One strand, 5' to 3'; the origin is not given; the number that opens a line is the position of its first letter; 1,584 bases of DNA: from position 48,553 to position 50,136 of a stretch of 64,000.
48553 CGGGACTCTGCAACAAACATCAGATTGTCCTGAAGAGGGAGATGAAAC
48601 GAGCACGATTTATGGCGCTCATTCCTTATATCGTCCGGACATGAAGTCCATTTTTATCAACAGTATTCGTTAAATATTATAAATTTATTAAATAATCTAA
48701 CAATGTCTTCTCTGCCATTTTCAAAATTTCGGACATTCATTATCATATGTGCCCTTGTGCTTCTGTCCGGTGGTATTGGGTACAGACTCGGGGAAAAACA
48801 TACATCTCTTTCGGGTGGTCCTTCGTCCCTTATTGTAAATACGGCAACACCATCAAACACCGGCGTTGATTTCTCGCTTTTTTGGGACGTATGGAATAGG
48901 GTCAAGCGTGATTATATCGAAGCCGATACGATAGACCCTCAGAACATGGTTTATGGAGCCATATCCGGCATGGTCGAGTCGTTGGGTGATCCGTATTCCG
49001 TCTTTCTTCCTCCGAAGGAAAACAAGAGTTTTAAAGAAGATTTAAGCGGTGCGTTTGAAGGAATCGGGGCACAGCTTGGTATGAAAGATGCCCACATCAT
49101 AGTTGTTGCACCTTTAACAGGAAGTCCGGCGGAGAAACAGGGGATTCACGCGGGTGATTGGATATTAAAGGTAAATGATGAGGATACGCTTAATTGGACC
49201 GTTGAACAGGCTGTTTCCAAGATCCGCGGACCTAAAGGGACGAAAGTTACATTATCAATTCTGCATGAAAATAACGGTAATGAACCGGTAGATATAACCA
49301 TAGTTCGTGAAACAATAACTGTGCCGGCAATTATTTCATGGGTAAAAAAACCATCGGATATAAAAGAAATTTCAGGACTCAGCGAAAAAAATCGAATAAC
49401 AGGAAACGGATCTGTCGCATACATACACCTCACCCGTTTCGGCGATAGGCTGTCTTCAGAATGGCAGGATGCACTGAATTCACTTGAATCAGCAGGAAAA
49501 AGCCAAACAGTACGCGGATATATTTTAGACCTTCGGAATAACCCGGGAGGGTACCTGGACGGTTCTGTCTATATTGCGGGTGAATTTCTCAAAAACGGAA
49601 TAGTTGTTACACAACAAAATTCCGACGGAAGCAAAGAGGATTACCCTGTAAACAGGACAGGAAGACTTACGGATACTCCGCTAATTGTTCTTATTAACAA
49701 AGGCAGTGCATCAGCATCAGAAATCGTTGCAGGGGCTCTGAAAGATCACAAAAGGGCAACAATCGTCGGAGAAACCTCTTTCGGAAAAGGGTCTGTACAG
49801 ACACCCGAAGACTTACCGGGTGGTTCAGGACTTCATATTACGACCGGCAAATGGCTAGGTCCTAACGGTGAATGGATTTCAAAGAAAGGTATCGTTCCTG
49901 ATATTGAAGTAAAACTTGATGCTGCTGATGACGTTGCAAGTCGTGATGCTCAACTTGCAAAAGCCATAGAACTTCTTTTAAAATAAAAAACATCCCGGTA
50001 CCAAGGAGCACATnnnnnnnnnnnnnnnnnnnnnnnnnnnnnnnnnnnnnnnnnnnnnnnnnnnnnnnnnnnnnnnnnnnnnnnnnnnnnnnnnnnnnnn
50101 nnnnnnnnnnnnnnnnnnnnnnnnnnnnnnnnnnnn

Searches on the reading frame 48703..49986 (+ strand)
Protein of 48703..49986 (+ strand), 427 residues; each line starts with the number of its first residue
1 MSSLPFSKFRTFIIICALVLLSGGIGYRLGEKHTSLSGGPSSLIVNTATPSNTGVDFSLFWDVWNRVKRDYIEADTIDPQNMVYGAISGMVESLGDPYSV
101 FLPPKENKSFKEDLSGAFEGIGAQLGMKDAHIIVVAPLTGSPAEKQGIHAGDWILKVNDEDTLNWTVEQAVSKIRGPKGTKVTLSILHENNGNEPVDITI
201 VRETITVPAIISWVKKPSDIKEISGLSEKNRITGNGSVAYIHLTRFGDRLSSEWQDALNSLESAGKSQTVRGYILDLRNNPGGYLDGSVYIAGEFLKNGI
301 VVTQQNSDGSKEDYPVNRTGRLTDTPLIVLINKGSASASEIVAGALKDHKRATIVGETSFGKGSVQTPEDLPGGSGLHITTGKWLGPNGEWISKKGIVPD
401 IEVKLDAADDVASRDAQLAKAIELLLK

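Call 70: search_protein_families(library=pfam, proteins=[window:48703-49986:+], max_evalue=0.00001)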
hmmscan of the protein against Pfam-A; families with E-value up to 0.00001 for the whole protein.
window:48703-49986:+ (427 aa): 5 families
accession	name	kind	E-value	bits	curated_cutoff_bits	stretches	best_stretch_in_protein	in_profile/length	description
PF03572.23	Peptidase_S41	-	2.5e-54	183.8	24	1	238-403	2-165/165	Peptidase family S41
PF00595.29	PDZ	-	2.5e-14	53.9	23.2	1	120-187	11-81/81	PDZ domain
PF17820.7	PDZ_6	-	6.5e-12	45.5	27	1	133-186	1-52/54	PDZ domain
PF13180.12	PDZ_2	-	4e-08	33.9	27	1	120-191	2-72/80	PDZ domain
PF22694.1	CtpB_N-like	-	6.3e-08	33.4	27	1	57-102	38-81/85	Activating protease CtpB N-terminal domain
